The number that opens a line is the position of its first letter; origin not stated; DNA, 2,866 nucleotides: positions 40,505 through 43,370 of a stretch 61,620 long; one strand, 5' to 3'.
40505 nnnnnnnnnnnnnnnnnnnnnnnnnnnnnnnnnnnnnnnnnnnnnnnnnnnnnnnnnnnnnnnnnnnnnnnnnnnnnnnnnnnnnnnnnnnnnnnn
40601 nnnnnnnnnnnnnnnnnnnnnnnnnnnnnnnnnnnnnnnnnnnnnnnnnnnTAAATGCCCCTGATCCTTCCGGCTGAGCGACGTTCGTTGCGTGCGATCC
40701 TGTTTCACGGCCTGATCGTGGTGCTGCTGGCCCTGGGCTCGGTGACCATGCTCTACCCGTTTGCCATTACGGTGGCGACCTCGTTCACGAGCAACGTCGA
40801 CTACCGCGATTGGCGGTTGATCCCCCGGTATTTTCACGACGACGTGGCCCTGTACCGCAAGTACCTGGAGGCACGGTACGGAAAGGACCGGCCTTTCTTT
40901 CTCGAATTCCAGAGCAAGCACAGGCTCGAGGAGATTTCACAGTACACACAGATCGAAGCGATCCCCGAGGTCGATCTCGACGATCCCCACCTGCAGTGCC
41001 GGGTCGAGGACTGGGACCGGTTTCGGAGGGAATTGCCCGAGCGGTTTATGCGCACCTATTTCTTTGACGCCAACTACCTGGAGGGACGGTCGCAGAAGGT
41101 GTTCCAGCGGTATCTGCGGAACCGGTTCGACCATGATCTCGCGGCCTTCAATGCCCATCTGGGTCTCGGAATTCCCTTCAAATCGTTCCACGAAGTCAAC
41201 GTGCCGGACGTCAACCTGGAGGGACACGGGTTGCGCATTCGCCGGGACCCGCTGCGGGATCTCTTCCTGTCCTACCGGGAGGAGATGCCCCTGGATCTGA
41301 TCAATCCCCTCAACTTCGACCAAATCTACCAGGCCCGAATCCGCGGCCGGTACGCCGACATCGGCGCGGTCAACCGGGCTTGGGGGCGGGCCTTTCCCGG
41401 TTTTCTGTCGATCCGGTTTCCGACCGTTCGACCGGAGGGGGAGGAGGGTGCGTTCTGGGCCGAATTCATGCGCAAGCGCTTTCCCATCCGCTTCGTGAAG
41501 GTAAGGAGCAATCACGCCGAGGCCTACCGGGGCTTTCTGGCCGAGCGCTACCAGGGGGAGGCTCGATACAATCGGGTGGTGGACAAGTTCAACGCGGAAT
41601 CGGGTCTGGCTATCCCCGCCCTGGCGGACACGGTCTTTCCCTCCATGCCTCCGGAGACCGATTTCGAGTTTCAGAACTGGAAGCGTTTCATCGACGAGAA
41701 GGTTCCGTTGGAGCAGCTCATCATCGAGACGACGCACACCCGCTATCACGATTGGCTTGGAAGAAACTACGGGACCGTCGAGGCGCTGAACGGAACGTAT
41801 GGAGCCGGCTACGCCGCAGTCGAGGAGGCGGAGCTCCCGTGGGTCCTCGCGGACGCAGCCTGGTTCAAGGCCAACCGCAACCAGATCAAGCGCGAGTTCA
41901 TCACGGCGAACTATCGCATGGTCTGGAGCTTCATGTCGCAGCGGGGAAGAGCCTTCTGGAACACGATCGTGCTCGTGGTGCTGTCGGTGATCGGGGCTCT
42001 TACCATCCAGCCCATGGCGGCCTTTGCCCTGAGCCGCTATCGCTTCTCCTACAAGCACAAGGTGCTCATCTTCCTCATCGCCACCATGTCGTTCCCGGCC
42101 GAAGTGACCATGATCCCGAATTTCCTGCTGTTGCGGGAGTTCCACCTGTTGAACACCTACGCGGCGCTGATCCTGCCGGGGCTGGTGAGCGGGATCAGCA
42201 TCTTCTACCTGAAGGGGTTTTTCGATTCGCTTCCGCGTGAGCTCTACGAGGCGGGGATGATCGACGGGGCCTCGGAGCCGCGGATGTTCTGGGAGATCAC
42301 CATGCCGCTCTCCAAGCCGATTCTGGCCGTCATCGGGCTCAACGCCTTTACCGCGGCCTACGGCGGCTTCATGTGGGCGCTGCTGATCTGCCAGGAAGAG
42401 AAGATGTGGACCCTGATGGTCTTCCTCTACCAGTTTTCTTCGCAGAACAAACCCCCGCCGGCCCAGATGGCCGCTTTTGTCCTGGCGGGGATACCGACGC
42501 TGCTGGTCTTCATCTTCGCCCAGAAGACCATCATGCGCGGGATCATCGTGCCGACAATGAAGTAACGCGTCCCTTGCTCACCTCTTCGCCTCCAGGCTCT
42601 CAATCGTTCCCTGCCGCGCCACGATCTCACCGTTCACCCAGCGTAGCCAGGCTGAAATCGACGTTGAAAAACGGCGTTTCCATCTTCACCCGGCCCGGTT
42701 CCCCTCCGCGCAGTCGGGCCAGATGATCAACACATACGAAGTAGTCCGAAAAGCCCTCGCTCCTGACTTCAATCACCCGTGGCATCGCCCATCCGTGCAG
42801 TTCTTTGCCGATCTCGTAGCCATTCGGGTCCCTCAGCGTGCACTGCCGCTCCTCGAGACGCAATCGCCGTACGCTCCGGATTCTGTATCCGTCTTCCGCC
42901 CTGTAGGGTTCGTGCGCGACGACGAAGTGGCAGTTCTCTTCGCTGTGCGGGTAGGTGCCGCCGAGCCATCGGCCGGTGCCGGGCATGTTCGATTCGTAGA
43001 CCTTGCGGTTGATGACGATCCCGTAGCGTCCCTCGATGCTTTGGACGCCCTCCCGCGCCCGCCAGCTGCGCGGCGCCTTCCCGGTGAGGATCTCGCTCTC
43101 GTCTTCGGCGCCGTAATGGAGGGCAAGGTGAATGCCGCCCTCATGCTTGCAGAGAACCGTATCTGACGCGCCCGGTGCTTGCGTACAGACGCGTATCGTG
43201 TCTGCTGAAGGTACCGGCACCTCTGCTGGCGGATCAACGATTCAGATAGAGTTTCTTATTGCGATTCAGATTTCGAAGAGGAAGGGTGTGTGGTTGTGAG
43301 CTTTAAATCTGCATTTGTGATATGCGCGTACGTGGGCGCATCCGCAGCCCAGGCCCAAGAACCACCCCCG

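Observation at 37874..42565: Second, diverged copy of the fused ABC module; the architecture is conserved and the gene neighbourhood partly repeats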

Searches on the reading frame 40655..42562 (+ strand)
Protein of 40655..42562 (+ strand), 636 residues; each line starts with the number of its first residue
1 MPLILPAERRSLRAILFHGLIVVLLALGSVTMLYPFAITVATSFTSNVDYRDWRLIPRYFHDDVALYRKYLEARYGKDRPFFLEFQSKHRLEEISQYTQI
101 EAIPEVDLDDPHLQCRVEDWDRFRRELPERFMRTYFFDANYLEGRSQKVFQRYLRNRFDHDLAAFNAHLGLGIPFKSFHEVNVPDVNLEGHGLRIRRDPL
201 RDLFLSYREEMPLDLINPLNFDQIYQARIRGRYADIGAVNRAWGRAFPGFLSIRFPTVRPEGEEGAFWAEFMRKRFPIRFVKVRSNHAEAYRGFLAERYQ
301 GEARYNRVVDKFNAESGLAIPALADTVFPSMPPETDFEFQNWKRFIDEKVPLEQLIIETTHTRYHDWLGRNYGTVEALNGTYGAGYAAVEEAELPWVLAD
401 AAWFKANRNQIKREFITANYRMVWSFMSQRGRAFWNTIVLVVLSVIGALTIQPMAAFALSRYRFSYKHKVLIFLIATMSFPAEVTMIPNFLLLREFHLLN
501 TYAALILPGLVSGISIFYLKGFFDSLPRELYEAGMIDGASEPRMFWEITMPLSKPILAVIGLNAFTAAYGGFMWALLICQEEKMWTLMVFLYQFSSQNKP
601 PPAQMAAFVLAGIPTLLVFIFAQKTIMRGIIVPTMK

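Call 9: search_protein_families(library=pfam, proteins=[window:40655-42562:+], max_evalue=0.01)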
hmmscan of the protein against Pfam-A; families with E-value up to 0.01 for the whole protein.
window:40655-42562:+ (636 aa): 3 families
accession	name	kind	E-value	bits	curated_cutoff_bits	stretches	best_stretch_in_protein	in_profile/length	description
PF00528.27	BPD_transp_1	-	1.1e-14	55.1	26.4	1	460-628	10-180/184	Binding-protein-dependent transport system inner membrane component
PF02449.21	Glyco_hydro_42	-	2.2e-06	27.7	21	0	356-384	146-174/376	Beta-galactosidase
PF13386.12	DsbD_2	-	0.0039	17.6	24.9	1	540-628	99-179/199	Cytochrome C biogenesis protein transmembrane region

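Call 16: find_homologous_proteins(query=window:40655-42562:+, max_evalue=0.00001)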
Query window:40655-42562:+ (636 aa): 75 proteins with E <= 0.00001 among 8000 candidates.
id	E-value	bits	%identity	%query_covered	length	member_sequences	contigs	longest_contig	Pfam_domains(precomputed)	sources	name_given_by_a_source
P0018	0.0e+0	1463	100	100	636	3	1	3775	PF00528.28,PF02449.22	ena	-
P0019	6.0e-153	529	43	100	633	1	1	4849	PF00528.28,PF02449.22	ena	-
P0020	2.7e-151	524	41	100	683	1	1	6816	PF00528.28,PF02449.22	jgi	jgi:ABC-type glycerol-3-phosphate transport system permease component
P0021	1.8e-149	518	41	100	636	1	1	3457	PF00528.28,PF02449.22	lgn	-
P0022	6.0e-143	496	41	100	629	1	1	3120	PF00528.28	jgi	jgi:ABC-type glycerol-3-phosphate transport system permease component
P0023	1.4e-139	485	42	100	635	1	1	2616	PF00528.28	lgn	-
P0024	8.4e-139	482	47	83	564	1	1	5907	PF00528.28,PF02449.22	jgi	jgi:multiple sugar transport system permease protein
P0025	3.9e-137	477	41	96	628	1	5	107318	PF00528.28,PF02449.22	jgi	-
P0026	1.9e-133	465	39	100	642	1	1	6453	PF00528.28,PF02449.22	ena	-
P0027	3.9e-131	457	40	100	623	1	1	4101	PF00528.28,PF02449.22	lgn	-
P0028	1.2e-128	449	39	100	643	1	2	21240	PF00528.28,PF02449.22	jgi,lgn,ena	-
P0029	2.7e-119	418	37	100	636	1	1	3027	PF00528.28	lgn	-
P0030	5.0e-119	417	38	100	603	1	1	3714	PF00528.28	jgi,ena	-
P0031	1.5e-117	412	37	100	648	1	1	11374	PF00528.28,PF02449.22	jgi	jgi:multiple sugar transport system permease protein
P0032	1.7e-116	409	37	100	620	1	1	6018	PF00528.28,PF02449.22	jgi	-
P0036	8.5e-115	403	36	100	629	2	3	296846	PF00528.28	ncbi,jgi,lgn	jgi:ABC-type glycerol-3-phosphate transport system permease component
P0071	4.5e-88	315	58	22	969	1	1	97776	PF00528.28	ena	-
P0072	4.0e-86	308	54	40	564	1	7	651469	PF00528.28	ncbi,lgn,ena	-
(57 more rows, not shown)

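Call 26: search_solved_structures(query=window:40655-42562:+, max_evalue=0.001)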
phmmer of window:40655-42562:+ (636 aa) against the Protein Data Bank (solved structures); distinct sequences matched with E-value up to 0.001: 5.
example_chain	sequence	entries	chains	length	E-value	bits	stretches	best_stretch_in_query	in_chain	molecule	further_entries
2r6g_G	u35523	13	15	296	3.3e-18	69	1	434-631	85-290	Maltose transport system permease protein malG | Maltose transporter subunit; membrane component of ABC superfamily | Binding-protein-dependent transport system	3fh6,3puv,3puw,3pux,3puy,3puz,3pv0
4tqu_N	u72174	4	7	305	7.2e-17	64.6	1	433-593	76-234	AlgM2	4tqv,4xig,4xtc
9bcr_I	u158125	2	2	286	1.3e-16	63.7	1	434-626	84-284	Maltose/maltodextrin transport system permease protein MalG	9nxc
7cad_B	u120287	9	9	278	1.8e-16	63.3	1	411-631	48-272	ABC transporter, permease protein SugB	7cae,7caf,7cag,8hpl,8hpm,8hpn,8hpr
8ja7_B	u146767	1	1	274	8.3e-15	57.8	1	430-631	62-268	Trehalose transport system permease protein SugB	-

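Call 48: search_protein_families(library=ncbifam, proteins=[window:40655-42562:+], max_evalue=0.01)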
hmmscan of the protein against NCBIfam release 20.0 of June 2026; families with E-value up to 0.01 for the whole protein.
window:40655-42562:+ (636 aa): 7 families
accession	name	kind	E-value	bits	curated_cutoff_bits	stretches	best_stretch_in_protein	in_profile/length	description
NF008210.0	PRK10973.1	equivalog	1.2e-28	100.6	297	1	431-631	74-277/281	sn-glycerol-3-phosphate ABC transporter permease UgpE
NF008231.0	PRK10998.1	equivalog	2.6e-25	89.6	261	1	434-632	85-291/296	maltose ABC transporter permease MalG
NF040932.1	ABC_arch_GlcU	equivalog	5.4e-19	68.9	340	1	415-632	46-266/272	glucose ABC transporter permease GlcU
TIGR01581.1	Mo_ABC_porter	hypoth_equivalog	3.9e-07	29.8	210.3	1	432-618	21-223/225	ABC transporter permease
NF007047.0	PRK09500.1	equivalog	7.9e-06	25.6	326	1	430-567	56-195/257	spermidine/putrescine ABC transporter permease PotC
NF008232.0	PRK10999.1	equivalog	0.00016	20.5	392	1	520-573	395-448/520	maltose ABC transporter permease MalF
TIGR02141.1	modB_ABC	equivalog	0.00026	20.7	182.6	1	489-613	67-194/208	molybdate ABC transporter permease subunit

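Call 55: find_encoding_contigs(protein=P0018, flank=5000, max_places=3)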
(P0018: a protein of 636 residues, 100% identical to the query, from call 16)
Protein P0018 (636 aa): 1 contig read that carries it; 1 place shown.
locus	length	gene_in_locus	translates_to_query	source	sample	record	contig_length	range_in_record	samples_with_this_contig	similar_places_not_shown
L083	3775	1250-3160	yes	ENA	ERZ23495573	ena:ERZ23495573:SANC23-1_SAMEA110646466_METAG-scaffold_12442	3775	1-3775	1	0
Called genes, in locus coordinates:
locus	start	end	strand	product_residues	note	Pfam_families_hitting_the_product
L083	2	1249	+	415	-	?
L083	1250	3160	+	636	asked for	PF02449:Glyco_hydro_42 (faint), PF00528:BPD_transp_1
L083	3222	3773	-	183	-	?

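Call 61: predict_structure(alignment_id=A2)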
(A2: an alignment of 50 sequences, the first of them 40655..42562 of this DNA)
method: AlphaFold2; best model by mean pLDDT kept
length: 636 residues; sequences in the alignment: 50
mean_pLDDT: 90.7   pTM: 0.87
mean pLDDT of the five models: 90.7, 89.9, 89.0, 88.1, 87.9
residues with pLDDT >= 90: 447; 70-90: 163; 50-70: 18; < 50: 8
segments of 3 or more residues with pLDDT < 50: 632-636
pLDDT, mean of each block of 10 residues (from residue 1): 68 89 91 92 95 95 98 91 94 93 96 97 96 91 90 97 96 91 89 89 94 96 96 97 97 95 97 95 91 97 97 93 92 90 95 95 98 98 97 96 97 96 88 92 94 88 76 60 69 86 85 85 87 92 90 91 91 86 91 89 94 91 80 42
secondary structure, 60 per line:
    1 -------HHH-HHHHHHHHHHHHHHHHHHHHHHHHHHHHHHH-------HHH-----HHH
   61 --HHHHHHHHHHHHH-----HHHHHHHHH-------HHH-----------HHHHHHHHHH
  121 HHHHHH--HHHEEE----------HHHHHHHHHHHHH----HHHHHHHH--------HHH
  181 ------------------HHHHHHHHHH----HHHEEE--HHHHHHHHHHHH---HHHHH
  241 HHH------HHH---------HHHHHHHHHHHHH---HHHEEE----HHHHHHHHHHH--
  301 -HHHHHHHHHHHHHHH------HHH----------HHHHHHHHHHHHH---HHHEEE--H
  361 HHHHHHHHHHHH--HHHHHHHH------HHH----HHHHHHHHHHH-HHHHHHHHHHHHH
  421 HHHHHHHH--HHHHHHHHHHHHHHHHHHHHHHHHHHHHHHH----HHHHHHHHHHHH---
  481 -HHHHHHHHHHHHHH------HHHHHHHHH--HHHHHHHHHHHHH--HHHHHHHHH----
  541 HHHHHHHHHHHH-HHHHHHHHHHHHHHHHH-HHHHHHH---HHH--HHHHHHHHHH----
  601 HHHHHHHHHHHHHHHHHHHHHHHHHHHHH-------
elements in order: H12-42 H63-75 H81-89 H111-126 E132-134 H145-157 H162-169 H199-208 E216-218 H221-232 H236-243 H262-274 E281-283 H288-298 H302-316 H336-348 E355-357 H360-372 H375-382 H396-406 H408-428 H431-461 H466-477 H482-495 H502-510 H513-525 H528-536 H541-552 H554-570 H572-578 H587-596 H601-629

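Call 64: fold_search(model_id=the predicted structure, library=pdb)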
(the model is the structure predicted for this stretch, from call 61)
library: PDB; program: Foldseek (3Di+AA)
matches with E <= 10: 127; with E <= 0.001: 28
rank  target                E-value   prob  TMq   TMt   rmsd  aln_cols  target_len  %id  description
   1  4xtc_N                1.0e-07  1.00  0.29  0.61   3.0       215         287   27  Crystal structure of bacterial alginate ABC transporter in complex with alginate pentasaccharide-bound periplasmic pro (released 2016-03-02)
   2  3rlf_G                1.2e-07  1.00  0.28  0.60   4.4       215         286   27  Crystal structure of the maltose-binding protein/maltose transporter complex in an outward-facing conformation bound t (released 2011-08-10)
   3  8hps_B                1.3e-07  1.00  0.29  0.66   3.2       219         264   28  LpqY-SugABC in state 5 (released 2023-09-06)
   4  3puv_G                1.3e-07  1.00  0.29  0.60   4.3       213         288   27  Crystal Structure of an outward-facing MBP-Maltose transporter complex bound to ADP-VO4 (released 2011-08-10)
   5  2r6g_G                1.6e-07  1.00  0.28  0.60   4.3       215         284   28  The Crystal Structure of the E. coli Maltose Transporter (released 2007-11-27)
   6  3puy_G                2.1e-07  1.00  0.29  0.59   4.3       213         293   27  Crystal Structure of an outward-facing MBP-Maltose transporter complex bound to AMP-PNP after crystal soaking of the p (released 2011-05-18)
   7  4ki0_G                2.6e-07  1.00  0.29  0.60   4.3       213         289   27  Crystal structure of the maltose-binding protein/maltose transporter complex in an outward-facing conformation bound t (released 2013-10-23)
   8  9bcr_I                3.3e-07  1.00  0.27  0.56   3.4       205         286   28  Cryo-EM structure of a bacterial prototype ATP-binding cassette transporter MalFGK2. (released 2025-04-30)
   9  4tqu_N                3.7e-07  1.00  0.27  0.58   3.8       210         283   28  Crystal structure of a bacterial ABC transporter involved in the import of the acidic polysaccharide alginate (released 2015-07-22)
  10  4xig_N                4.6e-07  1.00  0.29  0.60   3.2       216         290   28  Crystal structure of bacterial alginate ABC transporter determined through humid air and glue-coating method (released 2016-01-13)
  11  3puz_G                6.3e-07  1.00  0.28  0.61   2.8       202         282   29  Crystal Structure of a pre-translocation state MBP-Maltose transporter complex bound to AMP-PNP (released 2011-05-18)
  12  4jbw_G                1.4e-06  1.00  0.27  0.57   3.5       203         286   29  Crystal structure of E. coli maltose transporter MalFGK2 in complex with its regulatory protein EIIAglc (released 2013-06-12)
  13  4tqv_B                2.3e-06  1.00  0.27  0.58   3.7       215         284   26  Crystal structure of a bacterial ABC transporter involved in the import of the acidic polysaccharide alginate (released 2015-07-22)
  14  7cae_B                3.1e-06  1.00  0.26  0.57   4.1       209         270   28  Mycobacterium smegmatis LpqY-SugABC complex in the resting state (released 2020-12-02)
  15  8hpm_B                4.4e-06  1.00  0.29  0.63   4.0       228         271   25  LpqY-SugABC in state 2 (released 2023-09-06)
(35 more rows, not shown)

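Call 88: find_encoding_contigs(protein=P0036, flank=6000, max_places=2)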
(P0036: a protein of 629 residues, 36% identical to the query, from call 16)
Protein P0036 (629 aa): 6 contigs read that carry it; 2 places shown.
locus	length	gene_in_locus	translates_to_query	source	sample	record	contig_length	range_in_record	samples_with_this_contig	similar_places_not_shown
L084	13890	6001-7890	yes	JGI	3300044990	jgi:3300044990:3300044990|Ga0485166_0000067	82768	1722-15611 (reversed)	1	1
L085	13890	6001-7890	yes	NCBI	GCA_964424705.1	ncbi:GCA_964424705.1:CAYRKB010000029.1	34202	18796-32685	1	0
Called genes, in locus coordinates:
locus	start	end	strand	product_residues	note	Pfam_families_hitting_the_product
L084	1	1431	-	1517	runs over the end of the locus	PF01011:PQQ (faint), PF13360:PQQ_2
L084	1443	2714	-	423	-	-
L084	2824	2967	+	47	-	-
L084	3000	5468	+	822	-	PF01547:SBP_bac_1, PF13416:SBP_bac_8, PF00528:BPD_transp_1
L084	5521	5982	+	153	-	PF05635:23S_rRNA_IVP, PF22296:bAvd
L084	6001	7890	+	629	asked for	PF00528:BPD_transp_1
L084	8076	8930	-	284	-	PF00528:BPD_transp_1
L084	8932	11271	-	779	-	PF01547:SBP_bac_1, PF13416:SBP_bac_8, PF00528:BPD_transp_1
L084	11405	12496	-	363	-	PF00578:AhpC-TSA, PF08534:Redoxin, PF00085:Thioredoxin, PF13905:Thioredoxin_8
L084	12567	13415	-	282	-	PF02401:LYTB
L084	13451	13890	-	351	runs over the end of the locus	PF13505:OMP_b-brl (weak), PF00691:OmpA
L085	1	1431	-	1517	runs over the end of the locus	PF01011:PQQ (faint), PF13360:PQQ_2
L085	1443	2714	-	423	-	-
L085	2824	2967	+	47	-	-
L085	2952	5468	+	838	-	PF01547:SBP_bac_1, PF13416:SBP_bac_8, PF00528:BPD_transp_1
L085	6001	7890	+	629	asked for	PF00528:BPD_transp_1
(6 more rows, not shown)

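Call 89: find_encoding_contigs(protein=P0072, flank=6000, max_places=2)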
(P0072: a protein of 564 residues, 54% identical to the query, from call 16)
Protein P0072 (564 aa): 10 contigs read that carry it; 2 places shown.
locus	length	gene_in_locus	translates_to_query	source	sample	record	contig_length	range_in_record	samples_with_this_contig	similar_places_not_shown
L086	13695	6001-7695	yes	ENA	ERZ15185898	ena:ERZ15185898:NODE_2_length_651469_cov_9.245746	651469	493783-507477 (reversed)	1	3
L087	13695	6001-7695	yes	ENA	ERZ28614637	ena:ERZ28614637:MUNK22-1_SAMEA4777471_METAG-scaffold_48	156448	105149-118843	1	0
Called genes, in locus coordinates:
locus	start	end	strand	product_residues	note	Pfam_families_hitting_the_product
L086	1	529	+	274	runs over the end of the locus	PF14100:DUF6807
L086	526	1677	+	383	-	PF14583:Pectate_lyase22 (faint), PF07676:PD40 (faint), PF26549:Tricorn_N (faint)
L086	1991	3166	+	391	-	PF00884:Sulfatase, PF16347:SGSH_C (weak)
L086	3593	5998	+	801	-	PF01547:SBP_bac_1, PF13416:SBP_bac_8, PF00528:BPD_transp_1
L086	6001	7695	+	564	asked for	PF00528:BPD_transp_1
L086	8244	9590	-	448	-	PF01408:GFO_IDH_MocA, PF02894:GFO_IDH_MocA_C, PF22725:GFO_IDH_MocA_C3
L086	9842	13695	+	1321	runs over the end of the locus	-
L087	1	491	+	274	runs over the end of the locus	PF14100:DUF6807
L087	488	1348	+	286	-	-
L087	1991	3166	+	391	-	PF00884:Sulfatase, PF16347:SGSH_C (weak)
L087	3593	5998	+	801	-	PF01547:SBP_bac_1, PF13416:SBP_bac_8, PF00528:BPD_transp_1 (faint)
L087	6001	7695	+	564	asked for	PF00528:BPD_transp_1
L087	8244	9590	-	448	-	PF01408:GFO_IDH_MocA, PF02894:GFO_IDH_MocA_C, PF22725:GFO_IDH_MocA_C3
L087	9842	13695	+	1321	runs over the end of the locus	-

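Call 90: find_encoding_contigs(protein=P0071, flank=6000, max_places=2)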
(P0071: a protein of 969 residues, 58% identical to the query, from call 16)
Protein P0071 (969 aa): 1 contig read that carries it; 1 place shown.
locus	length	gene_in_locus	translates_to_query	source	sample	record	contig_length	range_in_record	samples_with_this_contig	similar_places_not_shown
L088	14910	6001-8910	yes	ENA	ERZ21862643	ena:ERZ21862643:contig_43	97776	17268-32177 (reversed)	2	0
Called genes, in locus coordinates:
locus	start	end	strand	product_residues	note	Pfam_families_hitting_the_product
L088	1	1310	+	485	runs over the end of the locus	-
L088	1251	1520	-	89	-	-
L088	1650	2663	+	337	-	PF02449:Glyco_hydro_42 (faint)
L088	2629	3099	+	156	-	-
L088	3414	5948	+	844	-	PF01547:SBP_bac_1, PF13416:SBP_bac_8 (weak), PF00528:BPD_transp_1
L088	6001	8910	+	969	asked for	PF00528:BPD_transp_1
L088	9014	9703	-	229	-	PF00578:AhpC-TSA, PF08534:Redoxin, PF10417:1-cysPrx_C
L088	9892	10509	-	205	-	PF00258:Flavodoxin_1, PF02525:Flavodoxin_2 (weak), PF03358:FMN_red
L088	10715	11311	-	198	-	-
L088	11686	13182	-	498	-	PF18885:DUF5648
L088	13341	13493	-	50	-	-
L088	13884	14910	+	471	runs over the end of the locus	PF16656:Pur_ac_phosph_N, PF00149:Metallophos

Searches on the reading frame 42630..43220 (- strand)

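Call 80: search_protein_families(library=pfam, proteins=[window:42630-43220:-], max_evalue=0.1)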
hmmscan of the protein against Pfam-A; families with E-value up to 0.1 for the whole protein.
window:42630-43220:- (197 aa): 1 family
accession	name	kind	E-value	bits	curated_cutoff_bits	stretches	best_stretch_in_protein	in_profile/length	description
PF02756.19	GYR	-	0.052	13.7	20.6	0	109-122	1-14/18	GYR motif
